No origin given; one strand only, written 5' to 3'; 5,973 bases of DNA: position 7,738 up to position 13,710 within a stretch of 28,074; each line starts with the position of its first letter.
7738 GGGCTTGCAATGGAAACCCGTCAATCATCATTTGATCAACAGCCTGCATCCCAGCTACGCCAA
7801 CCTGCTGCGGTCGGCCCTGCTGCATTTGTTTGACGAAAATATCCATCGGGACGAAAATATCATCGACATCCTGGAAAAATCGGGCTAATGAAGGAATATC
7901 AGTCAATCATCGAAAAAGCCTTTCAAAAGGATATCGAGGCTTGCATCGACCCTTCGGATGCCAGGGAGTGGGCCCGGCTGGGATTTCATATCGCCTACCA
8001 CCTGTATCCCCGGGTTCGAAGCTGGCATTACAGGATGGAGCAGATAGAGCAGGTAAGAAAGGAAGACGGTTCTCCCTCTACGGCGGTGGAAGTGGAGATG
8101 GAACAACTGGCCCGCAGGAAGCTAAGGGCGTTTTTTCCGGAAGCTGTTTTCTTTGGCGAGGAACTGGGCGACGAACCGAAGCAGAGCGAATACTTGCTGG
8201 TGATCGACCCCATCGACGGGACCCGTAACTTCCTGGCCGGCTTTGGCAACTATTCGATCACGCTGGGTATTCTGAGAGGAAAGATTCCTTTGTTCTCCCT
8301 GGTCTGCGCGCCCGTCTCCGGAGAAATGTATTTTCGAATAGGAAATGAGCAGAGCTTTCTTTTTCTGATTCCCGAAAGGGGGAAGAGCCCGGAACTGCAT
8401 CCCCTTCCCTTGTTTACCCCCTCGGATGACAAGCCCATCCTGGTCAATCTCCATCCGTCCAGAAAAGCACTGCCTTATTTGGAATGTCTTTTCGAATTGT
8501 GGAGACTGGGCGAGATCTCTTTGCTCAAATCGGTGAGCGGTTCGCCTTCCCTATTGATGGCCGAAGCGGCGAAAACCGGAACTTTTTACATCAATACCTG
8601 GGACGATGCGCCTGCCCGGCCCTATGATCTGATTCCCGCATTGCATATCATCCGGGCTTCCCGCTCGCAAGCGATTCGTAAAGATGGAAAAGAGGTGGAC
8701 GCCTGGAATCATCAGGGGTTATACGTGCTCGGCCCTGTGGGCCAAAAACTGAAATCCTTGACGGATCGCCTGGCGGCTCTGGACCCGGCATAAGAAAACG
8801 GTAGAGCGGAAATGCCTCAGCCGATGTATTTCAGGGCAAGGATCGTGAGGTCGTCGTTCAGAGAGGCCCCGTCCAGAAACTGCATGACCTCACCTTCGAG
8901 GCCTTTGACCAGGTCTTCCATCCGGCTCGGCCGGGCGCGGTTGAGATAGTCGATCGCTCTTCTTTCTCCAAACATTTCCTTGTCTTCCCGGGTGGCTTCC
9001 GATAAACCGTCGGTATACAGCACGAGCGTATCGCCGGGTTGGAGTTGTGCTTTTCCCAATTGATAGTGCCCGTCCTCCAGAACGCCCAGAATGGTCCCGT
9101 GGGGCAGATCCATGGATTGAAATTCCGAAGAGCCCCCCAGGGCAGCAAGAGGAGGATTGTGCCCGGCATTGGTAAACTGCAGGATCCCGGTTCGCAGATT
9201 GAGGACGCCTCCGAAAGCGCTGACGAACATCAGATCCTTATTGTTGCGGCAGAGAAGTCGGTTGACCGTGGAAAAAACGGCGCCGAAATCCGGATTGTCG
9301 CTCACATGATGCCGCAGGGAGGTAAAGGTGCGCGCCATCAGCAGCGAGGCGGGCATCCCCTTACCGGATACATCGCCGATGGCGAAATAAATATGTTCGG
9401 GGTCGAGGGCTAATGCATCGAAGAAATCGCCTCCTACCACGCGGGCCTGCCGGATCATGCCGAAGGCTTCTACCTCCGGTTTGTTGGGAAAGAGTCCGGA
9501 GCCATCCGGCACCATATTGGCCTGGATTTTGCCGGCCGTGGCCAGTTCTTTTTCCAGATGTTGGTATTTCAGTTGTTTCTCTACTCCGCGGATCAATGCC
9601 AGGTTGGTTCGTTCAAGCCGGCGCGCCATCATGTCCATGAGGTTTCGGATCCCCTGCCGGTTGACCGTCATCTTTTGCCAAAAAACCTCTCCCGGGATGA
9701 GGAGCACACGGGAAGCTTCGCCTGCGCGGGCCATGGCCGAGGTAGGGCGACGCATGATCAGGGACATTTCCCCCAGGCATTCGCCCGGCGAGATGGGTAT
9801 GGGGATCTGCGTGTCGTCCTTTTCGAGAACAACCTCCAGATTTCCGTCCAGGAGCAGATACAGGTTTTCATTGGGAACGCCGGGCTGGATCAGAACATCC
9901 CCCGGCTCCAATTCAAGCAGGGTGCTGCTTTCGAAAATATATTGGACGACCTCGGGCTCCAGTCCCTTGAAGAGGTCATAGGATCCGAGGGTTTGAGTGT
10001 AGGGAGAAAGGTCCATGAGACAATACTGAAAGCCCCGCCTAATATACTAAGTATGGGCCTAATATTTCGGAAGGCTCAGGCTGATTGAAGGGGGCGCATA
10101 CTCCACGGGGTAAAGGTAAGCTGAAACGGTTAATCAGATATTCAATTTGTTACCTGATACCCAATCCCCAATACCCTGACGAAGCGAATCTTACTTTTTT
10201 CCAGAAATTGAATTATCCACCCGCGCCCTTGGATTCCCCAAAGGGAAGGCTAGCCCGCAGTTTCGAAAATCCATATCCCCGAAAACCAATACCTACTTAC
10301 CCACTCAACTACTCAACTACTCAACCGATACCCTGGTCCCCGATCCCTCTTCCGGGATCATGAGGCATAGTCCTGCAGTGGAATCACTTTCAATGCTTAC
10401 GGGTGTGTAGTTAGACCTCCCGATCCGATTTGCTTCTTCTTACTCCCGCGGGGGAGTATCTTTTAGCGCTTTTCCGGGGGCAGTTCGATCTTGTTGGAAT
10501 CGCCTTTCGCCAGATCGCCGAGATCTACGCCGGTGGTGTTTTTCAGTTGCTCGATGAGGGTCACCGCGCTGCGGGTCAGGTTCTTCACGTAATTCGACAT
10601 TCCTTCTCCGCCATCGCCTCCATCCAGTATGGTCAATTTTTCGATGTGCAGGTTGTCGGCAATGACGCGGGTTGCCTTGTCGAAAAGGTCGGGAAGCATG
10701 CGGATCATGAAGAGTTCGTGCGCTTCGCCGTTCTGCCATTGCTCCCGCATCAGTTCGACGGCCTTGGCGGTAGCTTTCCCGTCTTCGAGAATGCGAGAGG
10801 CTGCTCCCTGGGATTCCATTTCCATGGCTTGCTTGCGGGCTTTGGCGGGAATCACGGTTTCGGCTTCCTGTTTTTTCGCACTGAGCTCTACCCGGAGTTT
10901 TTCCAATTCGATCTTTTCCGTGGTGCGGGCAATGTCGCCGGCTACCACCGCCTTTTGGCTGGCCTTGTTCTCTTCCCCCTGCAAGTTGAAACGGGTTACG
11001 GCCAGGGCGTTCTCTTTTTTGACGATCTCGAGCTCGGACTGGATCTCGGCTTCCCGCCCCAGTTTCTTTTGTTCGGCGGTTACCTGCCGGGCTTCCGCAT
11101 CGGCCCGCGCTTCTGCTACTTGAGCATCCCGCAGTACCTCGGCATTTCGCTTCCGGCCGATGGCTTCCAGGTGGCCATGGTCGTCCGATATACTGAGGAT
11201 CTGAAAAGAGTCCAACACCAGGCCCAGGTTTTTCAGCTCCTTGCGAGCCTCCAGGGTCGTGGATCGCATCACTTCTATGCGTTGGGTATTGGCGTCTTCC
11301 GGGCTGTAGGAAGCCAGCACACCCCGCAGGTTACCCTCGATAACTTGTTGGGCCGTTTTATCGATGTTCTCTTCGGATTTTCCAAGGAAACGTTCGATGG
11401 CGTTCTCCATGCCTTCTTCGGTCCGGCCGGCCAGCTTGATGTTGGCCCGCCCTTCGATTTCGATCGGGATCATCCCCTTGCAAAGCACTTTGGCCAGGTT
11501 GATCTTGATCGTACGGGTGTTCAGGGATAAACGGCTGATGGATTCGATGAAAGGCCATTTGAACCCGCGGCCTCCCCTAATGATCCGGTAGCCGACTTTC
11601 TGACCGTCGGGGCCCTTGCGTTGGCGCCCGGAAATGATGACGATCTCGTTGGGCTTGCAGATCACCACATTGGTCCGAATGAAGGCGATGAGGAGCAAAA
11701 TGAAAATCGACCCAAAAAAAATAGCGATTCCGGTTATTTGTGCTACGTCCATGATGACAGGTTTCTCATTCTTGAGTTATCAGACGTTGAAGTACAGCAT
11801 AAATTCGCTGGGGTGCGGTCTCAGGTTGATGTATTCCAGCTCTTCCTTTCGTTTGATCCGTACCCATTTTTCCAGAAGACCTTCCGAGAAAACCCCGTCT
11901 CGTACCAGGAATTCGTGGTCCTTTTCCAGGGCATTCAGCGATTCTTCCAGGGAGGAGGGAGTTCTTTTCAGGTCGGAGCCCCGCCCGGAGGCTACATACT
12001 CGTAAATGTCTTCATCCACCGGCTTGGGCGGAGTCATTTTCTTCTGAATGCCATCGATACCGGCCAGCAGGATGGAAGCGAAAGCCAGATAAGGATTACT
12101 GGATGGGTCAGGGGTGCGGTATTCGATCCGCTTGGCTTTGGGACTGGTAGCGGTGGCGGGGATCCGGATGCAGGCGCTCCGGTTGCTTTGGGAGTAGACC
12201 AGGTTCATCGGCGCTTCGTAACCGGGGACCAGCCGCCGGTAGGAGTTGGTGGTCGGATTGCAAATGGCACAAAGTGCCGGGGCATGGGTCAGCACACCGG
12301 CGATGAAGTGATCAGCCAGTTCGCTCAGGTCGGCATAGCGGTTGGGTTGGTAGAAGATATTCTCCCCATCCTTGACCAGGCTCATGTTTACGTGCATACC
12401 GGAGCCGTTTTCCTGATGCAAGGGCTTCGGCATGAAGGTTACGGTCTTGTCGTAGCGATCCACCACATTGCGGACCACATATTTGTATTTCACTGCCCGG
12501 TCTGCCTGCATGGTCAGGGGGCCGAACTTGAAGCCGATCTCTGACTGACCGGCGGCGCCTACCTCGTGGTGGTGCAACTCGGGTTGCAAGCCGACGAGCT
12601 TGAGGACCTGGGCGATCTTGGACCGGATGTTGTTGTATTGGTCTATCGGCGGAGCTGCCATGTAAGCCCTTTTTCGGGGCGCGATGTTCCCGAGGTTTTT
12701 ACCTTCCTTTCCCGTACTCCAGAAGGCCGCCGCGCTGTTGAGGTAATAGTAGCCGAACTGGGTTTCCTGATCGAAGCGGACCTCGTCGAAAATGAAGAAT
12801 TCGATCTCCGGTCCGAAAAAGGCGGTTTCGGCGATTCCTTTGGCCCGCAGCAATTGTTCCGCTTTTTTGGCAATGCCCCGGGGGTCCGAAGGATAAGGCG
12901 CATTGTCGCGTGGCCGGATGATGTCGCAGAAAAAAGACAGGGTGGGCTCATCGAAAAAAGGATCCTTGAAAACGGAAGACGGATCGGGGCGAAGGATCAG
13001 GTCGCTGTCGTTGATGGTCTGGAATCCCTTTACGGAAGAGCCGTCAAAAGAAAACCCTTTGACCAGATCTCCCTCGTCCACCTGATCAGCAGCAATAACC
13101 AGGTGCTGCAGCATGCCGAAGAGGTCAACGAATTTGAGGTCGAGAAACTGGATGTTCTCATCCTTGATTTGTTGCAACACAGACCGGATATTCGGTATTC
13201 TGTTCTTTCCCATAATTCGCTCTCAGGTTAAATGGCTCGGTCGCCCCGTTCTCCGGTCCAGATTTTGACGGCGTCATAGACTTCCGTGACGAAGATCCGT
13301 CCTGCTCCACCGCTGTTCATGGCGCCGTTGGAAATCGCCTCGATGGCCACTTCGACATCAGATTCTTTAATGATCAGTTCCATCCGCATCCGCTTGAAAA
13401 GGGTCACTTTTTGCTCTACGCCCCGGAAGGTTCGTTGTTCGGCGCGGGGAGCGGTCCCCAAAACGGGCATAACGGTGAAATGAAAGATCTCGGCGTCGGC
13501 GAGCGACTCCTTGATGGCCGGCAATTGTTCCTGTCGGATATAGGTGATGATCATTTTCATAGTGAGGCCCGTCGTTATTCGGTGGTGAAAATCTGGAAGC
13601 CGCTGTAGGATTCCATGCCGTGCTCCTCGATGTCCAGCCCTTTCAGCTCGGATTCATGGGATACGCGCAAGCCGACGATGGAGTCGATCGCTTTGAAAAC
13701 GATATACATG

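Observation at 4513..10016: Sigma-factor-less partner-switching module wrapped around the kinase-NUDT9H and IMPase genes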

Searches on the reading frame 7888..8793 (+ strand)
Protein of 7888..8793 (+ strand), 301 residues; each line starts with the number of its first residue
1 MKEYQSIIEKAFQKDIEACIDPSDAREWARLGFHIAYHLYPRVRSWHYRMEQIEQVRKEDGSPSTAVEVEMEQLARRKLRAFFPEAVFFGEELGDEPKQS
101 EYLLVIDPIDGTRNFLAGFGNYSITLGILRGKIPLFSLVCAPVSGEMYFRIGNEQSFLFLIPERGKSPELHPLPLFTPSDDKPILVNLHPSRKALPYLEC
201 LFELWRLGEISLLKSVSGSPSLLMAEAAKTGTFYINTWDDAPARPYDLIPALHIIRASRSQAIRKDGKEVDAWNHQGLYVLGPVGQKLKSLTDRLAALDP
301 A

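Call 3: search_protein_families(library=pfam, proteins=[window:7888-8793:+], max_evalue=0.01)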
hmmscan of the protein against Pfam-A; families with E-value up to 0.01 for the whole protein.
window:7888-8793:+ (301 aa): 1 family
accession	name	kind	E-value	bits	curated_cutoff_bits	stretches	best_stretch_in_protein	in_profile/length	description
PF00459.30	Inositol_P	-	4.4e-20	72.7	27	1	56-160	31-143/271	Inositol monophosphatase family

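Call 36: search_solved_structures(query=window:7888-8793:+, max_evalue=0.01, show_alignments=2)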
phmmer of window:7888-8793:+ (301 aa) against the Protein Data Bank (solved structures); distinct sequences matched with E-value up to 0.01: 28.
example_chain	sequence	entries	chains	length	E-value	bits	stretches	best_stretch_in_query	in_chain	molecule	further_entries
2pcr_A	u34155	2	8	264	9.7e-13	51.3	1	51-149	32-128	Inositol-1-monophosphatase | Fructose-1,6-bisphosphatase/inositol-1-monophosphatase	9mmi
5eq7_A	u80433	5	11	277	7.1e-10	41.9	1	47-155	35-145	Inositol monophosphatase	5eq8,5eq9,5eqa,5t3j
2p3n_A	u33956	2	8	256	1e-09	41.4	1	52-150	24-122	Inositol-1-monophosphatase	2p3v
4n81_A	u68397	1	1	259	5.4e-09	39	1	58-151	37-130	Inositol monophosphatase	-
1xi6_A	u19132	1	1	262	1.9e-08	37.2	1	89-159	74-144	extragenic suppressor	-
1vdw_A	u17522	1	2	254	1.3e-07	34.6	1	88-158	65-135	hypothetical protein PH1897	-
5zhh_A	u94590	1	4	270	3.4e-07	33.1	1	59-148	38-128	Inositol-1-monophosphatase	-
3b8b_A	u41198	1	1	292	4e-07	32.9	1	54-153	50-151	CysQ, sulfite synthesis pathway protein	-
1dk4_A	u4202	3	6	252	5e-06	29.3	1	27-145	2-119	INOSITOL MONOPHOSPHATASE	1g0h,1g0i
9j90_B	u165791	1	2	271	1.3e-05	27.9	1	57-146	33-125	Nus factor SuhB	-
8wdq_A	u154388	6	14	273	1.3e-05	27.9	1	57-146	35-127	Nus factor SuhB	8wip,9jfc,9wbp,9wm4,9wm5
2bji_A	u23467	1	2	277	2.3e-05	27.1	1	58-149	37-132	INOSITOL-1(OR 4)-MONOPHOSPHATASE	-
2q74_A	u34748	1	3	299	2.9e-05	26.8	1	60-143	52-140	Inositol-1-monophosphatase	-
5yht_A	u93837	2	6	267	3.4e-05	26.6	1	58-149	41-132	Histidinol-phosphatase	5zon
9vep_A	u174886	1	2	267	3.9e-05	26.4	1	47-149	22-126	Inositol-1-monophosphatase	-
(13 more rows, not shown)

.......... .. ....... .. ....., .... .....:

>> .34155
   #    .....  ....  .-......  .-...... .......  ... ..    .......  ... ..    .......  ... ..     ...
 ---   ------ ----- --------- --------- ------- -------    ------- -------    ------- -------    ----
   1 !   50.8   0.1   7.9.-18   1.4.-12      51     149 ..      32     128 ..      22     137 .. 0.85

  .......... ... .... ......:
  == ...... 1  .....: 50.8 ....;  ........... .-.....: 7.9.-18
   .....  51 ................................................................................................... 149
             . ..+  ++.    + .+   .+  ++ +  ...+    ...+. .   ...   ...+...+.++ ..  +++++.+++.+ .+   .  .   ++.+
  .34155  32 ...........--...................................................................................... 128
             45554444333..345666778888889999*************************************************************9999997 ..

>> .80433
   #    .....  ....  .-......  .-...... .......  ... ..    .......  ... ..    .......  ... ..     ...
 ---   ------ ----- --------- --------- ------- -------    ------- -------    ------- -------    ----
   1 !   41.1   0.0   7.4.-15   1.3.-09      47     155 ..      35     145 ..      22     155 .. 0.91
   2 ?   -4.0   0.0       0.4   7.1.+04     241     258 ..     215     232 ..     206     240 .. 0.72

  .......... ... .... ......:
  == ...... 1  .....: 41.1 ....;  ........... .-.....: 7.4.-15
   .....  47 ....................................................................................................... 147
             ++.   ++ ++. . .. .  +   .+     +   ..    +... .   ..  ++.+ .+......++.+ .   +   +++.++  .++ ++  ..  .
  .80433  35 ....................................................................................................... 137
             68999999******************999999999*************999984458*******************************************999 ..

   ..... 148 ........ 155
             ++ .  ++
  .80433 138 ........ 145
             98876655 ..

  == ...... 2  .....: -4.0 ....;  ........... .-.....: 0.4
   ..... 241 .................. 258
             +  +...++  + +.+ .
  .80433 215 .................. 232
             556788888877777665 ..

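Call 37: search_protein_families(library=ncbifam, proteins=[window:7888-8793:+], max_evalue=0.001)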
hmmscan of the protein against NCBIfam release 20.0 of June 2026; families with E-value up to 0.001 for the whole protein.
window:7888-8793:+ (301 aa): 6 families
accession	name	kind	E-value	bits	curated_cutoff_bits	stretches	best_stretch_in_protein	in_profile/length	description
TIGR02067.1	his_9_HisN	equivalog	7.7e-20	71.4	275.15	1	47-157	19-129/252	histidinol-phosphatase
TIGR01331.1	bisphos_cysQ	equivalog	1.9e-15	57.2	228.8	1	49-150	21-125/250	3'(2'),5'-bisphosphate nucleotidase CysQ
NF009321.0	PRK12676.1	equivalog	1.4e-10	40.7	264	1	25-156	4-137/264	bifunctional fructose-bisphosphatase/inositol-phosphate phosphatase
NF008182.0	PRK10931.1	equivalog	2.1e-09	36.8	379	1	52-149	25-125/246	3'(2'),5'-bisphosphate nucleotidase CysQ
NF010678.0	PRK14076.1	equivalog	4.8e-06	25.7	493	1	59-129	37-109/570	bifunctional NADP phosphatase/NAD kinase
NF008027.1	PRK10757.1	equivalog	3.6e-05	22.8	332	1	51-146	27-123/267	inositol-1-monophosphatase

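Call 63: search_protein_families(library=padloc, proteins=[window:7888-8793:+], max_evalue=0.001)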
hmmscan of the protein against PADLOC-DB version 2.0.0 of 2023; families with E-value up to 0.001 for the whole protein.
window:7888-8793:+ (301 aa): 0 families

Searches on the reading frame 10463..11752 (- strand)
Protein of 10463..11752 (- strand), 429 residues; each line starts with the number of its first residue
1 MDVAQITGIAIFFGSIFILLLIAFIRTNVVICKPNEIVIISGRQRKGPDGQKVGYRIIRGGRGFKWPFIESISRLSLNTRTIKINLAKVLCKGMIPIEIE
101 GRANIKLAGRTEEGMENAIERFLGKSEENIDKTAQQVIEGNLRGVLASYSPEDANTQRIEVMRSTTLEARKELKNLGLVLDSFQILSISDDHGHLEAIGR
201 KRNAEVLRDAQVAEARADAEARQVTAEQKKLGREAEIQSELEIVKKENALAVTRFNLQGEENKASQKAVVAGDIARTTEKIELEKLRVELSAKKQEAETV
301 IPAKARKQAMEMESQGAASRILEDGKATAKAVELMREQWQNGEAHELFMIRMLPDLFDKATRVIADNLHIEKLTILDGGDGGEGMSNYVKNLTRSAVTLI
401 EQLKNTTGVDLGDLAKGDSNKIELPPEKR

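Call 3: search_protein_families(library=pfam, proteins=[window:10463-11752:-], max_evalue=0.01)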
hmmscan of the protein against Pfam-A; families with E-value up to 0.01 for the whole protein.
window:10463-11752:- (429 aa): 1 family
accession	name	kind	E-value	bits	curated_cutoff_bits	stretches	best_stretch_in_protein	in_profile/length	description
PF01145.31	Band_7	-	2.1e-22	80.5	23.6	1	33-219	4-176/176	SPFH domain / Band 7 family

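Call 37: search_protein_families(library=ncbifam, proteins=[window:10463-11752:-], max_evalue=0.001)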
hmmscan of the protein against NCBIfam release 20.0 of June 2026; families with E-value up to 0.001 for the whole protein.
window:10463-11752:- (429 aa): 1 family
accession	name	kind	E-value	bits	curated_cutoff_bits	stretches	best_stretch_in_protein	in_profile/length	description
NF058507.1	FlotScfldFlot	equivalog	7.1e-53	180.3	700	2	11-298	4-295/477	flotillin lipid rafts scaffold protein FloT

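Call 63: search_protein_families(library=padloc, proteins=[window:10463-11752:-], max_evalue=0.001)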
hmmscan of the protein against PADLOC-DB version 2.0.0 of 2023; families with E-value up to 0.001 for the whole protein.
window:10463-11752:- (429 aa): 0 families

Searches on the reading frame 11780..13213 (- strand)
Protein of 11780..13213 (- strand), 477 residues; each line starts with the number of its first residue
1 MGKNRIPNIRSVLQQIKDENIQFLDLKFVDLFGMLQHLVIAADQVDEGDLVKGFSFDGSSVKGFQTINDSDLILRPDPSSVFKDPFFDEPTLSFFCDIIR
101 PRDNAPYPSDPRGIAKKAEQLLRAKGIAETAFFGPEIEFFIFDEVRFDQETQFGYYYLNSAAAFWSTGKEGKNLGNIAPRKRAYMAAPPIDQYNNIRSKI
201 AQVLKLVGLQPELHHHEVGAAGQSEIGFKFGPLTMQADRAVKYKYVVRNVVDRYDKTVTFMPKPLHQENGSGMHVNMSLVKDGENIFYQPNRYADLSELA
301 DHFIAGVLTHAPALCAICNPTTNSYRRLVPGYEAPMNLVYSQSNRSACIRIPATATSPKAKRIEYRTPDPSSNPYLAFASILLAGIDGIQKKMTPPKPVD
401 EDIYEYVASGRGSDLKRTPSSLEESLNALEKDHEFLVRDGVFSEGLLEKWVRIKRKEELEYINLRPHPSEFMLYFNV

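Call 3: search_protein_families(library=pfam, proteins=[window:11780-13213:-], max_evalue=0.01)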
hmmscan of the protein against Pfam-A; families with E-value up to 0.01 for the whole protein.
window:11780-13213:- (477 aa): 2 families
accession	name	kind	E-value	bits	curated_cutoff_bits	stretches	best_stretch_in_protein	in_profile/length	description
PF00120.29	Gln-synt_C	-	3.7e-122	408.1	24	1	109-474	2-344/344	Glutamine synthetase, catalytic domain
PF03951.24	Gln-synt_N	-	1.2e-27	95.7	33.4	1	20-101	1-82/82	Glutamine synthetase, beta-Grasp domain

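Call 37: search_protein_families(library=ncbifam, proteins=[window:11780-13213:-], max_evalue=0.001)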
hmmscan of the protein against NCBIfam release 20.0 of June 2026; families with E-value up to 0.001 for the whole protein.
window:11780-13213:- (477 aa): 5 families
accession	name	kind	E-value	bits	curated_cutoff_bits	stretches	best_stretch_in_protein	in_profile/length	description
TIGR00653.1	GlnA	equivalog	2.8e-178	593.4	429.15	1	12-476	3-462/462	type I glutamate--ammonia ligase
NF007006.0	PRK09469.1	equivalog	8.3e-152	506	845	1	10-477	4-469/469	glutamate--ammonia ligase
TIGR03105.1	gln_synth_III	equivalog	1.7e-72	244.3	469.6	2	192-462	156-422/435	type III glutamate--ammonia ligase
NF045547.1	GGputSyn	equivalog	1.4e-68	231.7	650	2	186-457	157-426/438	gamma-glutamylputrescine synthetase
NF041605.1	gln_syn_GlnII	equivalog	3e-09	36.5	500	1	228-377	178-320/333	glutamine synthetase GlnII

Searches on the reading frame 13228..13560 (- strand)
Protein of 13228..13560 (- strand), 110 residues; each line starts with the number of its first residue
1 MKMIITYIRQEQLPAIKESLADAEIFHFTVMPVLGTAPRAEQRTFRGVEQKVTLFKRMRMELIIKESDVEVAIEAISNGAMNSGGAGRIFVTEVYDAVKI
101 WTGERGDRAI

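Call 6: search_protein_families(library=pfam, proteins=[window:13228-13560:-], max_evalue=0.01)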
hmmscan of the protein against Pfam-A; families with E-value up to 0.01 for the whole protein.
window:13228-13560:- (110 aa): 1 family
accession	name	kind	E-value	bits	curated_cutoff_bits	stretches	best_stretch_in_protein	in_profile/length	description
PF00543.27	P-II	-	3.1e-14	53.6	25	1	1-104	1-102/102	Nitrogen regulatory protein P-II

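Call 37: search_protein_families(library=ncbifam, proteins=[window:13228-13560:-], max_evalue=0.001)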
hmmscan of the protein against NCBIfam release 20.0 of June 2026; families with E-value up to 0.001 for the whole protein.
window:13228-13560:- (110 aa): 2 families
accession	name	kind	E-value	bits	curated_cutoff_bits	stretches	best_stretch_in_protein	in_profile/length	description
NF007946.0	PRK10665.1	equivalog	9.4e-12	45.7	181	1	1-109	1-111/112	P-II family nitrogen regulator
NF008111.0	PRK10858.1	equivalog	2.5e-11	44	202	1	1-110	1-112/112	nitrogen regulatory protein P-II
